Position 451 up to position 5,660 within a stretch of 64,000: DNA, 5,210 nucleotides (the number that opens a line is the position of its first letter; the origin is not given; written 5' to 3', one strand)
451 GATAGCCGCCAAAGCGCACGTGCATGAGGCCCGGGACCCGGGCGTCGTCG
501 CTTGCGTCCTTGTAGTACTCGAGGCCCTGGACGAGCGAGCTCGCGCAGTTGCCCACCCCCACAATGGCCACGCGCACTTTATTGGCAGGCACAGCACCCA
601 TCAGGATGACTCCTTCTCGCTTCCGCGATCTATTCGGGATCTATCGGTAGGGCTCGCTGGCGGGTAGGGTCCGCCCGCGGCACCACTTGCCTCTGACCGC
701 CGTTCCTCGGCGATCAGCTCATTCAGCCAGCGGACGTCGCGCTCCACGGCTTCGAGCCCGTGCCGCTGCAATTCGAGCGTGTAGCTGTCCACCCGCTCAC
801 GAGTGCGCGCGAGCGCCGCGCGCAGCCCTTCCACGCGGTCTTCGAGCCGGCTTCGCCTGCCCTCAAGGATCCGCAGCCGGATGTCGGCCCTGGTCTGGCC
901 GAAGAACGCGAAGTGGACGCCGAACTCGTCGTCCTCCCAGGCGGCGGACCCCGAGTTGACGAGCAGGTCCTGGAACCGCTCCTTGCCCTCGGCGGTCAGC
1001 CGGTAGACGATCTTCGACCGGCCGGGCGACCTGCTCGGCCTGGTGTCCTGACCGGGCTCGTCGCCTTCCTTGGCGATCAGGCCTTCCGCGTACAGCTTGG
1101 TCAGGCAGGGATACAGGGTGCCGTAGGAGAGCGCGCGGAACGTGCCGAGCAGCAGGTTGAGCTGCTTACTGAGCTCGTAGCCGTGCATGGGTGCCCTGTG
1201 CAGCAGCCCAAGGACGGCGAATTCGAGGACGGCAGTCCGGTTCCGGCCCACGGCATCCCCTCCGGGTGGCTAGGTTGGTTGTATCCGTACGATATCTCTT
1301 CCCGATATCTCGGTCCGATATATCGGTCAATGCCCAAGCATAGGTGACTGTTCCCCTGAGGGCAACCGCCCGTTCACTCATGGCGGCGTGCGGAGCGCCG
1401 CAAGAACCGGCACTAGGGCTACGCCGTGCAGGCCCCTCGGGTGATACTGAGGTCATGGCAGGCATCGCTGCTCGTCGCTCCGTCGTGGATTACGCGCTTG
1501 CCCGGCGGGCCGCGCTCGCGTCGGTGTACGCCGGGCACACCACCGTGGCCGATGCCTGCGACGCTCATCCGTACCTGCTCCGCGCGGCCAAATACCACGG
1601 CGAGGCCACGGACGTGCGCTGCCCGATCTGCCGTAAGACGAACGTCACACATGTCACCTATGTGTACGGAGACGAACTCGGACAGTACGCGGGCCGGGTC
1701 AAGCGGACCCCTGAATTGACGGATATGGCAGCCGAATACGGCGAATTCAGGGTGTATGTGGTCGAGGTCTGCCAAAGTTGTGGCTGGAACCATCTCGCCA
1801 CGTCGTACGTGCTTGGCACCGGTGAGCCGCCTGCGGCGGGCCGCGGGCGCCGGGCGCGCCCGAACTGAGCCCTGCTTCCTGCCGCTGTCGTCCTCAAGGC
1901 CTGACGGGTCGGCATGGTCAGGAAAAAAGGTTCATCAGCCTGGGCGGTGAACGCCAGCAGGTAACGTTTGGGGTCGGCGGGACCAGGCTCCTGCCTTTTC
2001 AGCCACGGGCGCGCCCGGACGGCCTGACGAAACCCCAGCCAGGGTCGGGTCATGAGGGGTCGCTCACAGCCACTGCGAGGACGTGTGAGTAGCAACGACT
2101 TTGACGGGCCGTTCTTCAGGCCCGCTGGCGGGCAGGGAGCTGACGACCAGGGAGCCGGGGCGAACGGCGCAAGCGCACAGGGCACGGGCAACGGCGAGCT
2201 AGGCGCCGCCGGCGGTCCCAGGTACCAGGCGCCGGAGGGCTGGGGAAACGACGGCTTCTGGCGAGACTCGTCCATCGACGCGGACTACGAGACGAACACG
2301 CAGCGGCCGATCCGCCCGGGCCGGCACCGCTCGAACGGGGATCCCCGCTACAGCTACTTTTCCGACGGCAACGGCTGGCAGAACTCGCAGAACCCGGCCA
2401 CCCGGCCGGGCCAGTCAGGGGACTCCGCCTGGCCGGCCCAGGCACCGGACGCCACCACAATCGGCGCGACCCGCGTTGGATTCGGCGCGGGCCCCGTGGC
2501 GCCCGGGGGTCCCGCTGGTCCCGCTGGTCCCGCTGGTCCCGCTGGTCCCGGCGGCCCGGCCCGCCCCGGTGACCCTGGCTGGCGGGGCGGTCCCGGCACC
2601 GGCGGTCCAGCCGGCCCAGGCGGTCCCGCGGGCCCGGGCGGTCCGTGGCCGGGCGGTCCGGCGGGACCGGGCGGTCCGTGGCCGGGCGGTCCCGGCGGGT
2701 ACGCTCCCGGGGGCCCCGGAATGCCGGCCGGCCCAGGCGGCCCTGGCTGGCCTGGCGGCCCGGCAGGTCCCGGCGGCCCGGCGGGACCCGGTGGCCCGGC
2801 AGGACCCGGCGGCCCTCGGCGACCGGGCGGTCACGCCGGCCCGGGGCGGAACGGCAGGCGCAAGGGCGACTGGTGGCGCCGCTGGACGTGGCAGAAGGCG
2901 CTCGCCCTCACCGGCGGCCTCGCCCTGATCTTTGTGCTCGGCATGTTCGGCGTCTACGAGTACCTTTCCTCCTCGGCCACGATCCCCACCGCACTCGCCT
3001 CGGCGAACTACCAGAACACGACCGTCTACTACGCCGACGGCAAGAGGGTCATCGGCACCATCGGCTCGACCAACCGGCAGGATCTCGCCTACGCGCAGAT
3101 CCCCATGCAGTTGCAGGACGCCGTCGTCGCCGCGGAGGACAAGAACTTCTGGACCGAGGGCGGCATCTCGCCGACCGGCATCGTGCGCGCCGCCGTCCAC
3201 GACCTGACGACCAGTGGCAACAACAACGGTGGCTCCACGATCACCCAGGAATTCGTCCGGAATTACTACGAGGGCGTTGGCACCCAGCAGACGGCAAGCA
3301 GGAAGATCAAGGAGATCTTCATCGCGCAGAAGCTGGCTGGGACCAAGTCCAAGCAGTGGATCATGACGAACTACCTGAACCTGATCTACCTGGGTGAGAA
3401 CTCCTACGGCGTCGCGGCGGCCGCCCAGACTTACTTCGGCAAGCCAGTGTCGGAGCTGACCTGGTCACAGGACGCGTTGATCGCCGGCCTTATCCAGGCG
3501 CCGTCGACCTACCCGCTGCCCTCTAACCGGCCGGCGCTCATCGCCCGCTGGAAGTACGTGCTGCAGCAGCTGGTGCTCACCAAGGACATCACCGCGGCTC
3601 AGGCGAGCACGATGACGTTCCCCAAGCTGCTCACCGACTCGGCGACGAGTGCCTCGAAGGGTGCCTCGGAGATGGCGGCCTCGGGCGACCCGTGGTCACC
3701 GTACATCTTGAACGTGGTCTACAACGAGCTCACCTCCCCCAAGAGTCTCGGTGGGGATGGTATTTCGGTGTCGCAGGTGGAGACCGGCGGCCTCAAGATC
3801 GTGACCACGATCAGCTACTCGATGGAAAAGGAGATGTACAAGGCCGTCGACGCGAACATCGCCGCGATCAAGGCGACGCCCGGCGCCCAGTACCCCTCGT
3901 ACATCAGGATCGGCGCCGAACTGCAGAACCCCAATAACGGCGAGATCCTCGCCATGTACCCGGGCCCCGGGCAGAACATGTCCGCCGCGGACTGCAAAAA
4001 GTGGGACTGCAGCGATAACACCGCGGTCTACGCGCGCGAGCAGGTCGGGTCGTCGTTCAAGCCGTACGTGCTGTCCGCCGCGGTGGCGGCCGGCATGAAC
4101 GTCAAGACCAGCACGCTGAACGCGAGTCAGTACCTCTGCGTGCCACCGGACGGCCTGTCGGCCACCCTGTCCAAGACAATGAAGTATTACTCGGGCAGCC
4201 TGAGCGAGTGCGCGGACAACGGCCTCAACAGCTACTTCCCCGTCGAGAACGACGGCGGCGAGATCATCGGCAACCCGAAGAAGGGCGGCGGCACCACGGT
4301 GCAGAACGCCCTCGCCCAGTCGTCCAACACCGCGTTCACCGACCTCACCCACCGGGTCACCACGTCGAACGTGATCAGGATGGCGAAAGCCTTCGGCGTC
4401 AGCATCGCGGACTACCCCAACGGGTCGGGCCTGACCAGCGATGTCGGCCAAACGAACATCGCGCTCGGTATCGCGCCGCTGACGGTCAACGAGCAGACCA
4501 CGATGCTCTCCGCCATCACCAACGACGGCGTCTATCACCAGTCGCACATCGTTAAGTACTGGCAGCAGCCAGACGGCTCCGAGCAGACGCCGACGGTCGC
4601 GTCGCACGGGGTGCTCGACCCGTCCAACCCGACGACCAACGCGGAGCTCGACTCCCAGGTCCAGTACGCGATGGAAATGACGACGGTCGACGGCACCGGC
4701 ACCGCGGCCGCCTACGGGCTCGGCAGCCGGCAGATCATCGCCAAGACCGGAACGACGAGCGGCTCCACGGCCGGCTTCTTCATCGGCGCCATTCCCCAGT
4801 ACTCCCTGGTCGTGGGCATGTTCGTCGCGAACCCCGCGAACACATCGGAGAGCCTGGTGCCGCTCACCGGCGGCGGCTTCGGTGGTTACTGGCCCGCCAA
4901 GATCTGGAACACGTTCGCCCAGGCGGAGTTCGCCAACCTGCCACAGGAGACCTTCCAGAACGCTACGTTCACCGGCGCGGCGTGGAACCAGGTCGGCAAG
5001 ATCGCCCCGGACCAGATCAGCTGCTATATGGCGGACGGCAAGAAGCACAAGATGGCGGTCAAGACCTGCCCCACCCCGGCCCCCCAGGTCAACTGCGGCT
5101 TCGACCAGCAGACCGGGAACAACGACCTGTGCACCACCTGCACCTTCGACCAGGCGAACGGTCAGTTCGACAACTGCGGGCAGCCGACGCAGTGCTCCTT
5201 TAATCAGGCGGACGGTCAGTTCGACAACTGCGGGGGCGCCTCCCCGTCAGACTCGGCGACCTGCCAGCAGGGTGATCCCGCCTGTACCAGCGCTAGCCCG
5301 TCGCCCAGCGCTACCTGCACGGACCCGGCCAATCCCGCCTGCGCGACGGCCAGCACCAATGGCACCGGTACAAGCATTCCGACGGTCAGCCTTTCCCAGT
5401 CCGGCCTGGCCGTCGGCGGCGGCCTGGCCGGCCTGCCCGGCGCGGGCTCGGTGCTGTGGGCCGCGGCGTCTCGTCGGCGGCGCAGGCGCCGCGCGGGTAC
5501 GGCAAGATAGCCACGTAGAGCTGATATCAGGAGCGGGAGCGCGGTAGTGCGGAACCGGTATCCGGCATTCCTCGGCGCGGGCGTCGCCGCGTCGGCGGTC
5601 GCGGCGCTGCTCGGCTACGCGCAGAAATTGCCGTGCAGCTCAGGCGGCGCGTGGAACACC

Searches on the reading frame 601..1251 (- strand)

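Call 42: search_protein_families(library=pfam, proteins=[window:601-1251:-], max_evalue=0.001)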
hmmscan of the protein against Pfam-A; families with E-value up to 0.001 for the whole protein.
window:601-1251:- (216 aa): 1 family
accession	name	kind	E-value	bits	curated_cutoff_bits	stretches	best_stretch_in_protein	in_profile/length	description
PF03551.20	PadR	-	8.8e-16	58.1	27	1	13-94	1-74/75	Transcriptional regulator PadR-like family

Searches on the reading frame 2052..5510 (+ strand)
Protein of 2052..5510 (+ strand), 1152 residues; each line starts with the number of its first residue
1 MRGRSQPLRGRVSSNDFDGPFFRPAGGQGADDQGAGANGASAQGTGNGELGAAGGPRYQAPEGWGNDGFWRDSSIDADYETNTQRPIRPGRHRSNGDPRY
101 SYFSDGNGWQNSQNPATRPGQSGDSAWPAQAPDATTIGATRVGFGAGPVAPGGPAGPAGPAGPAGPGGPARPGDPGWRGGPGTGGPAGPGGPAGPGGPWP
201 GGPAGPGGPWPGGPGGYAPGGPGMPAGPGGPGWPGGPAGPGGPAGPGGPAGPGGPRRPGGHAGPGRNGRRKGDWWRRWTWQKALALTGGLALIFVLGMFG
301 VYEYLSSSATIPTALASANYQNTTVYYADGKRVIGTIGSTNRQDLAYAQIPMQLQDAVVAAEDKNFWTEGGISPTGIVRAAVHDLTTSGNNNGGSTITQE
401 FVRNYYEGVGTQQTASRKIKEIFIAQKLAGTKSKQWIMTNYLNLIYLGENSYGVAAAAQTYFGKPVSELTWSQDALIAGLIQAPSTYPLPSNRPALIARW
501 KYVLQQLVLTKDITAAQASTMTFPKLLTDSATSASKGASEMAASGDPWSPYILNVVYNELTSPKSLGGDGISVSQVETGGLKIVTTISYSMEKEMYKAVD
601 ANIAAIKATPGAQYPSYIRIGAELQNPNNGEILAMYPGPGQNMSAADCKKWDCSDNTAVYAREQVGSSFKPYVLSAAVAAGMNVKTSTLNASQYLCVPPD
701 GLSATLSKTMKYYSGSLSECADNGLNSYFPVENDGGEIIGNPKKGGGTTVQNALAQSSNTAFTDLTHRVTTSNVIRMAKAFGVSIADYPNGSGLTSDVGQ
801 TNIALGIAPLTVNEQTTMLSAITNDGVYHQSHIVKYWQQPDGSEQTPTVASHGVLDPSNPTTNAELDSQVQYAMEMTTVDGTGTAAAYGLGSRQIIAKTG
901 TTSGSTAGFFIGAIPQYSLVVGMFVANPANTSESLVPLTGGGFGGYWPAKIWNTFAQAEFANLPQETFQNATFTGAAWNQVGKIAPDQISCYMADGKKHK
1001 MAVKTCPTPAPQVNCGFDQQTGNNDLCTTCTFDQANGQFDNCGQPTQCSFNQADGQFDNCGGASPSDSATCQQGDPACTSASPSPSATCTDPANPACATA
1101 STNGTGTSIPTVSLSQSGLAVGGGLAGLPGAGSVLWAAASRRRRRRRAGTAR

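Call 42: search_protein_families(library=pfam, proteins=[window:2052-5510:+], max_evalue=0.001)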
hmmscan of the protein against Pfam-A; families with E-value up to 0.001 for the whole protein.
window:2052-5510:+ (1152 aa): 2 families
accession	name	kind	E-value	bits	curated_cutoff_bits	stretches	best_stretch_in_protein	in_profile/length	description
PF00912.28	Transgly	-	1.3e-52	178.2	27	1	332-507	3-177/178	Transglycosylase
PF00905.27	Transpeptidase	-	1.6e-17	64.1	22.1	1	744-928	89-281/299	Penicillin binding protein transpeptidase domain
